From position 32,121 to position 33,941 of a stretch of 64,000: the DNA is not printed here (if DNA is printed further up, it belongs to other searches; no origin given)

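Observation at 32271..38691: Candidate novel synthase-dependent exopolysaccharide / periplasmic glycosylation locus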

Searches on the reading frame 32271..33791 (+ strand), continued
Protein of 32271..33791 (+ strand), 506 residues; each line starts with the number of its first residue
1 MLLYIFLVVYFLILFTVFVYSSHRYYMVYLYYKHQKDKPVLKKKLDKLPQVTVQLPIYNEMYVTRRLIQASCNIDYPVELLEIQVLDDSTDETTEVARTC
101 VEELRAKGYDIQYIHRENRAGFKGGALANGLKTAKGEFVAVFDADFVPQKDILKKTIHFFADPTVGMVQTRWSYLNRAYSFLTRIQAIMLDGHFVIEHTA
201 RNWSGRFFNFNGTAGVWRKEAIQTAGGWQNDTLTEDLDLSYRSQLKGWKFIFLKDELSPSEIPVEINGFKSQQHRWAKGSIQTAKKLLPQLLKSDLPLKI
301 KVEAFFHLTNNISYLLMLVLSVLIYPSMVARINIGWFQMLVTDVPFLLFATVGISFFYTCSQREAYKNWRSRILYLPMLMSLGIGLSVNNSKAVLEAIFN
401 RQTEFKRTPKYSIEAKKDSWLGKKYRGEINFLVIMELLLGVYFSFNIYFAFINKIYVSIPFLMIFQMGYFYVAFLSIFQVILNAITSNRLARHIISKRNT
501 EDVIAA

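Call 55: list_cluster_members(proteins=[P0361, P0362, P0363, P0364, P0366, P0367, P0368, P0371, P0372, P0378])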
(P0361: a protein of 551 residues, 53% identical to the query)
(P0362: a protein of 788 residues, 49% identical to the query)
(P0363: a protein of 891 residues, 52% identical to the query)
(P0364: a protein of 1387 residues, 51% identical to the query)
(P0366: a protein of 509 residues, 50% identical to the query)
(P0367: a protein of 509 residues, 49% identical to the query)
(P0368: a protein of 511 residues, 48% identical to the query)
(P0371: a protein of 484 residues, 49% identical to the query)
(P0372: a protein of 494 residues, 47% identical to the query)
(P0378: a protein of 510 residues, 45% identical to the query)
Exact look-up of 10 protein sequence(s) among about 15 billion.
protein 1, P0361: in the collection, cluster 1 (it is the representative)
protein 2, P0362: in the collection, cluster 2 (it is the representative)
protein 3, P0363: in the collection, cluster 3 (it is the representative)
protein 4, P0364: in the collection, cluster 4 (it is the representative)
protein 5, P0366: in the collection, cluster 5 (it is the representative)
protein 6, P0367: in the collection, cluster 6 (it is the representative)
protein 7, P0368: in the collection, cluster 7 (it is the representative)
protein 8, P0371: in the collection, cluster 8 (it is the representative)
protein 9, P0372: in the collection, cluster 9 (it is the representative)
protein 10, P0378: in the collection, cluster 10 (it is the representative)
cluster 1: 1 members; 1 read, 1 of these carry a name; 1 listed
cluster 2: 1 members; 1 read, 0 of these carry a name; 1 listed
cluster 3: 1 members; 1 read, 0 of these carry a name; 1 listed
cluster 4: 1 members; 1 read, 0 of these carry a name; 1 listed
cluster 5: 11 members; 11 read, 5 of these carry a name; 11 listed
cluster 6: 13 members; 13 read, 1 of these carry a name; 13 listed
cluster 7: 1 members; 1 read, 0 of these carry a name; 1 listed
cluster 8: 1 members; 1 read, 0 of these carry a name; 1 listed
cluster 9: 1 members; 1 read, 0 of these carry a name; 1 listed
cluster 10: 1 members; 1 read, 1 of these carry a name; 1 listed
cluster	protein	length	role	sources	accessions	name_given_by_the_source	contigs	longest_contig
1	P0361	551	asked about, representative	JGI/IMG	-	cellulose synthase/poly-beta-1,6-N-acetylglucosamine synthase-like glycosyltransferase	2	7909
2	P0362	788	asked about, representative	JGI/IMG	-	-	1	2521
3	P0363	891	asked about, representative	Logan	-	-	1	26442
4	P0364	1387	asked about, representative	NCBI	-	-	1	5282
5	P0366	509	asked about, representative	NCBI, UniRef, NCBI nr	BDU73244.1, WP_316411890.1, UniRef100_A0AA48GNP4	glycosyltransferase [Mesoterricola silvestris] | Glycosyl transferase n=1 Tax=Mesoterricola silvestris TaxID=2927979 RepID=A0AA48GNP4_9BACT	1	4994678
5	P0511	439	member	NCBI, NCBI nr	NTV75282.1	MAG: glycosyltransferase, partial [Holophaga sp.] | glycosyltransferase [Holophaga sp.]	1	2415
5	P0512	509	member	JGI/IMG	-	cellulose synthase/poly-beta-1,6-N-acetylglucosamine synthase-like glycosyltransferase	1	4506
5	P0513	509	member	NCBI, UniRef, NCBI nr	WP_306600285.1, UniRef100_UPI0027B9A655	glycosyltransferase family 2 protein [Geothrix sp. 21YS21S-2] | glycosyltransferase family 2 protein n=1 Tax=Geothrix sp. 21YS21S-2 TaxID=3068893 ...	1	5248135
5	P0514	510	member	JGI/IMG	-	cellulose synthase/poly-beta-1,6-N-acetylglucosamine synthase-like glycosyltransferase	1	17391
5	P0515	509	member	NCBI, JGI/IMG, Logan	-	-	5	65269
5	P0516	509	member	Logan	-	-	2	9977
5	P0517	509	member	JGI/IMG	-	-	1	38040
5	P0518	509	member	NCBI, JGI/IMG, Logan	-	-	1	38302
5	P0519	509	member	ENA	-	-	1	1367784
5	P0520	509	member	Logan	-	-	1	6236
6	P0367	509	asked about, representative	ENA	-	-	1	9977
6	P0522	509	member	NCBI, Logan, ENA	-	-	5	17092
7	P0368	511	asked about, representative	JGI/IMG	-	-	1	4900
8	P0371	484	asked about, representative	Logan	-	-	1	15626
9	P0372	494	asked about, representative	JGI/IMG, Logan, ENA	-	-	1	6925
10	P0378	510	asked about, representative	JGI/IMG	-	cellulose synthase/poly-beta-1,6-N-acetylglucosamine synthase-like glycosyltransferase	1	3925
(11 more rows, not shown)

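Call 56: find_encoding_contigs(protein=P0366, flank=8000, max_places=2)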
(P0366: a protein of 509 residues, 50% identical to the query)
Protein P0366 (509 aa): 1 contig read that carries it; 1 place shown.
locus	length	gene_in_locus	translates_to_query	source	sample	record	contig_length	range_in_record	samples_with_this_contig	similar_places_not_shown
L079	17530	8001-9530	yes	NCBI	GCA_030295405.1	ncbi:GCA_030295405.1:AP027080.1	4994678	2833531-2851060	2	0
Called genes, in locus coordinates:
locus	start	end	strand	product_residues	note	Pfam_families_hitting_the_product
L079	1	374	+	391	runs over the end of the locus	PF01512:Complex1_51K, PF10531:SLBB, PF10589:NADH_4Fe-4S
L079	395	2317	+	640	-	PF00111:Fer2 (weak), PF13510:Fer2_4, PF10588:NADH-G_4Fe-4S_3, PF12838:Fer4_7 (weak), PF22117:Fer4_Nqo3, PF02906:Fe_hyd_lg_C, PF02256:Fe_hyd_SSU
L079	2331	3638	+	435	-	PF13185:GAF_2, PF01590:GAF, PF13492:GAF_3, PF00512:HisKA, PF13581:HATPase_c_2 (faint), PF02518:HATPase_c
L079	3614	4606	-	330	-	PF01207:Dus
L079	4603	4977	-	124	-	PF02962:CHMI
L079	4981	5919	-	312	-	-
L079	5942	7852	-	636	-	PF00069:Pkinase, PF01636:APH (faint), PF07714:PK_Tyr_Ser-Thr, PF03109:ABC1, PF08308:PEGA (faint)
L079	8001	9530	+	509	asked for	PF13506:Glyco_transf_21, PF00535:Glycos_transf_2, PF13641:Glyco_tranf_2_3, PF13632:Glyco_trans_2_3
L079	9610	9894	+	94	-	PF01312:Bac_export_2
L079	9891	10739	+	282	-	PF02811:PHP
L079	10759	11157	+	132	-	PF00072:Response_reg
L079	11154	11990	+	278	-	PF01416:PseudoU_synth_1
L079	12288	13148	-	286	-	-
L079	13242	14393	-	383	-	PF13927:Ig_3 (weak), PF03781:FGE-sulfatase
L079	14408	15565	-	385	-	PF13927:Ig_3 (weak), PF03781:FGE-sulfatase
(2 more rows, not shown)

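Call 58: search_protein_families(library=pfam, proteins=[P0362, P0363, P0364, P0394, P0400, P0412, P0390], max_evalue=0.0001)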
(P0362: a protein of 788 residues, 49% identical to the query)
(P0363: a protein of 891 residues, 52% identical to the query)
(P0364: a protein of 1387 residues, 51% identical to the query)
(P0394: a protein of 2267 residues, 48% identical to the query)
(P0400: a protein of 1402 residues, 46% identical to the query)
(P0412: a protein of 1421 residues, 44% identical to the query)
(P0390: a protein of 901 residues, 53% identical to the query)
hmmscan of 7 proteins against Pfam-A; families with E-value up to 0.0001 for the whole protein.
P0362 (788 aa): 9 families
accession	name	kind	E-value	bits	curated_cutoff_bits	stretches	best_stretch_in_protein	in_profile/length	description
PF13641.12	Glyco_tranf_2_3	-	5.7e-27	95.6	27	1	339-569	1-230/230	Glycosyltransferase like family 2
PF13632.12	Glyco_trans_2_3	-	2.1e-22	80.3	27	1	429-614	2-193/198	Glycosyl transferase family group 2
PF00535.33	Glycos_transf_2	-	3.1e-19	69.9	23.3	1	343-471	2-124/168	Glycosyl transferase family 2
PF13855.12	LRR_8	-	2.2e-17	63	27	0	10-68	2-60/61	Leucine rich repeat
PF23598.1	LRR_14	-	5.5e-17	62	40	1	14-267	27-285/353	Leucine-rich repeat region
PF12799.13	LRR_4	-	4e-15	55.9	27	0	82-120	2-39/44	Leucine Rich repeats (2 copies)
PF13506.12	Glyco_transf_21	-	4.5e-13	49.5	21.7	1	416-568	21-174/174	Glycosyl transferase family 21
PF24758.1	LRR_At5g56370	-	4.5e-12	46.5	27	0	50-125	4-81/227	FBD-associated F-box protein At5g56370, LRR repeats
PF13516.12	LRR_6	-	5.2e-12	45.3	23.4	0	225-246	3-24/24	Leucine Rich repeat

P0363 (891 aa): 4 families
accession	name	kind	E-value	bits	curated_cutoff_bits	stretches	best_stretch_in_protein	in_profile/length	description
PF13641.12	Glyco_tranf_2_3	-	1.6e-21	77.8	27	1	63-291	3-230/230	Glycosyltransferase like family 2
PF00535.33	Glycos_transf_2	-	7.1e-21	75.3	23.3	1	66-229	3-160/168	Glycosyl transferase family 2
PF13632.12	Glyco_trans_2_3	-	9.6e-17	61.9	27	1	151-359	2-197/198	Glycosyl transferase family group 2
PF13506.12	Glyco_transf_21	-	1.5e-09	38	21.7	1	133-290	16-174/174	Glycosyl transferase family 21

P0364 (1387 aa): 10 families
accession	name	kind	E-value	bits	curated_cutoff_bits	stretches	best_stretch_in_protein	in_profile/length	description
PF13517.12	FG-GAP_3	-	2.2e-31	108.7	26.9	4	1165-1221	1-61/61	FG-GAP-like repeat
PF13641.12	Glyco_tranf_2_3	-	9.9e-24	85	27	1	47-276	2-230/230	Glycosyltransferase like family 2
PF00535.33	Glycos_transf_2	-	9.6e-19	68.4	23.3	1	50-185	2-131/168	Glycosyl transferase family 2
PF13632.12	Glyco_trans_2_3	-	5.5e-18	65.9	27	1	136-326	2-172/198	Glycosyl transferase family group 2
PF01839.29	FG-GAP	-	4.1e-17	62.1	22.1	0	1202-1229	1-35/37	FG-GAP repeat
PF13570.13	Beta-prop_ACSF4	-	1.4e-16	61.3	133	1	973-1277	51-326/329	Beta-alanine-activating enzyme, beta-propeller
PF25292.1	Beta-prop_CGLA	-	4.9e-15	56.2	26.8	0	1036-1103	2-68/316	Lambda-carrageenase beta-propeller domain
PF14783.12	BBS2_Mid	-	6.2e-09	36.4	27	0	1024-1047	4-27/108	Ciliary BBSome complex subunit 2, middle region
PF13506.12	Glyco_transf_21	-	1e-08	35.3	21.7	1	120-275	18-174/174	Glycosyl transferase family 21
PF15907.11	Itfg2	-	3.9e-07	30.1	27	0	1023-1049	79-105/330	Integrin-alpha FG-GAP repeat-containing protein 2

P0394 (2267 aa): 12 families
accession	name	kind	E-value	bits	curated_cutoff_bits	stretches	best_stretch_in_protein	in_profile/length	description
PF12799.13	LRR_4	-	1.9e-51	171.3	27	0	712-749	2-38/44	Leucine Rich repeats (2 copies)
PF13855.12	LRR_8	-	1.5e-44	150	27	2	592-650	2-60/61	Leucine rich repeat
PF23598.1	LRR_14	-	1.1e-36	126.7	40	3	533-749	37-253/353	Leucine-rich repeat region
PF13641.12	Glyco_tranf_2_3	-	1.9e-29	103.8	27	1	1300-1530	1-230/230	Glycosyltransferase like family 2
PF13516.12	LRR_6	-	6.2e-28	95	23.4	0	735-755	3-23/24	Leucine Rich repeat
PF24758.1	LRR_At5g56370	-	2e-25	90.2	27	0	1082-1134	29-81/227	FBD-associated F-box protein At5g56370, LRR repeats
PF13632.12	Glyco_trans_2_3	-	3.1e-23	83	27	1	1390-1587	2-179/198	Glycosyl transferase family group 2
PF00535.33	Glycos_transf_2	-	1.1e-19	71.4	23.3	1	1304-1439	2-131/168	Glycosyl transferase family 2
PF25013.1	LRR_Zer-1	-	3.2e-16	60.2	27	0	587-679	4-102/137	Zer-1-like, Leucine-rich repeats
PF13506.12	Glyco_transf_21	-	5.2e-12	46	21.7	1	1376-1529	20-174/174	Glycosyl transferase family 21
PF00560.39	LRR_1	-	1.9e-11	42.2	20.6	0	996-1017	2-23/23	Leucine Rich Repeat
PF25019.1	LRR_R13L1-DRL21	-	4.6e-10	39.9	27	0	386-455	56-125/127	R13L1/DRL21 LRRs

P0400 (1402 aa): 10 families
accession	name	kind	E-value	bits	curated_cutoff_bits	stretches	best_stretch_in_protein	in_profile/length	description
PF13641.12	Glyco_tranf_2_3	-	2.9e-31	109.7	27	1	50-278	3-230/230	Glycosyltransferase like family 2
PF13517.12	FG-GAP_3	-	3.4e-31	108.1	26.9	2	1081-1138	1-60/61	FG-GAP-like repeat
PF13632.12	Glyco_trans_2_3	-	5.9e-24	85.4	27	1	137-343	1-189/198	Glycosyl transferase family group 2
PF01839.29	FG-GAP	-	5.8e-20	71.2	22.1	0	1076-1101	4-36/37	FG-GAP repeat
PF00535.33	Glycos_transf_2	-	2.4e-19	70.3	23.3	1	52-180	2-124/168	Glycosyl transferase family 2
PF25292.1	Beta-prop_CGLA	-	1e-14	55.2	26.8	1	1043-1108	2-65/316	Lambda-carrageenase beta-propeller domain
PF13506.12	Glyco_transf_21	-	2.6e-14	53.5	21.7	1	119-277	15-174/174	Glycosyl transferase family 21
PF13570.13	Beta-prop_ACSF4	-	2.3e-12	47.4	133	1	981-1105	179-290/329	Beta-alanine-activating enzyme, beta-propeller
PF14783.12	BBS2_Mid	-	4.1e-12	46.6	27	0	1032-1055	4-27/108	Ciliary BBSome complex subunit 2, middle region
PF15907.11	Itfg2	-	6.3e-05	22.8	27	0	1080-1101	257-278/330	Integrin-alpha FG-GAP repeat-containing protein 2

P0412 (1421 aa): 9 families
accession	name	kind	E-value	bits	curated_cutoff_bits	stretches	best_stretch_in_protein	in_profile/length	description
PF13641.12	Glyco_tranf_2_3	-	1.8e-27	97.3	27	1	449-679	1-230/230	Glycosyltransferase like family 2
PF13632.12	Glyco_trans_2_3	-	1.7e-24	87.2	27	1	538-751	1-194/198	Glycosyl transferase family group 2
PF00535.33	Glycos_transf_2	-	5.3e-17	62.7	23.3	1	453-572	2-115/168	Glycosyl transferase family 2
PF12799.13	LRR_4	-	4.9e-16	58.8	27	0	192-225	2-33/44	Leucine Rich repeats (2 copies)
PF23598.1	LRR_14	-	1.8e-15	57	40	2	161-365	16-221/353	Leucine-rich repeat region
PF13855.12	LRR_8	-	4.2e-13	49.3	27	1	167-224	1-58/61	Leucine rich repeat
PF13506.12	Glyco_transf_21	-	1.1e-12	48.2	21.7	1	523-678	18-174/174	Glycosyl transferase family 21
PF13516.12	LRR_6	-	2.3e-10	40.2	23.4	0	124-139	8-23/24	Leucine Rich repeat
PF24758.1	LRR_At5g56370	-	2e-08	34.6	27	0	144-265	12-134/227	FBD-associated F-box protein At5g56370, LRR repeats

P0390 (901 aa): 6 families
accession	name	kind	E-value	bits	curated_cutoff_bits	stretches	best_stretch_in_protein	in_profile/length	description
PF13641.12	Glyco_tranf_2_3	-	8.5e-26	91.8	27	1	68-295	4-230/230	Glycosyltransferase like family 2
PF00535.33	Glycos_transf_2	-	7.9e-21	75.2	23.3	1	71-193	4-121/168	Glycosyl transferase family 2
PF13570.13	Beta-prop_ACSF4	-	1.6e-20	74.2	133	2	707-796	39-126/329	Beta-alanine-activating enzyme, beta-propeller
PF13632.12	Glyco_trans_2_3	-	2.1e-20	73.8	27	1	155-361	2-192/198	Glycosyl transferase family group 2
PF13360.13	PQQ_2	-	1.6e-11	44.8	27.6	1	679-799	30-144/233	Outer membrane protein assembly factor BamB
PF13506.12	Glyco_transf_21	-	5.6e-08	32.9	21.7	1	129-294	8-174/174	Glycosyl transferase family 21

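Call 66: find_encoding_contigs(protein=P0522, flank=8000, max_places=2)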
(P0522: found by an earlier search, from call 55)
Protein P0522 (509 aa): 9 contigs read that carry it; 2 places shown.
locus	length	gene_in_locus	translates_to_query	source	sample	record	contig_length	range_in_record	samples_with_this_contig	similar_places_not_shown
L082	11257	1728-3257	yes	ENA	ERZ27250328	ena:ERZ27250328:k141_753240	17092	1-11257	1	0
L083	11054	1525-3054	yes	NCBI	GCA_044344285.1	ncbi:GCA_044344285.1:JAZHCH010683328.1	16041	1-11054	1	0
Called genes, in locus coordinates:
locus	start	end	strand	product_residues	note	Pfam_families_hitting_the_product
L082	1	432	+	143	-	?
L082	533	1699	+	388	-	PF00155:Aminotran_1_2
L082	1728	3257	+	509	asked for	PF13506:Glyco_transf_21, PF00535:Glycos_transf_2, PF13641:Glyco_tranf_2_3, PF13632:Glyco_trans_2_3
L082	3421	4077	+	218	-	PF00440:TetR_N, PF17932:TetR_C_24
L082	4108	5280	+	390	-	PF00155:Aminotran_1_2, PF01041:DegT_DnrJ_EryC1 (weak), PF01053:Cys_Met_Meta_PP (weak), PF00266:Aminotran_5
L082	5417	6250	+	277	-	PF01435:Peptidase_M48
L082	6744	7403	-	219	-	PF01895:PhoU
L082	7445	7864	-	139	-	PF01451:LMWPc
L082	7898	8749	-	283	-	PF13175:AAA_15 (weak), PF00005:ABC_tran, PF02463:SMC_N (faint), PF13304:AAA_21 (faint)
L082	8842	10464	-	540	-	PF00528:BPD_transp_1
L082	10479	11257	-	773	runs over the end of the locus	PF25171:Beta-prop_WDR36-Utp21_1st (faint), PF25175:Beta-prop_WDR5 (faint), PF23381:Beta-prop_IFT122_1st (weak), PF23409:Beta-prop_EML (weak), PF24807:WD40_CDC20-Fz, PF25174:Beta-prop_THOC3, PF25173:Beta-prop_WDR3_1st, PF00528:BPD_transp_1, +4 more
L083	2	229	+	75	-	?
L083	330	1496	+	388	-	PF00155:Aminotran_1_2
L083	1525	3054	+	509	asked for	PF13506:Glyco_transf_21, PF00535:Glycos_transf_2, PF13641:Glyco_tranf_2_3, PF13632:Glyco_trans_2_3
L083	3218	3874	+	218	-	PF00440:TetR_N, PF17932:TetR_C_24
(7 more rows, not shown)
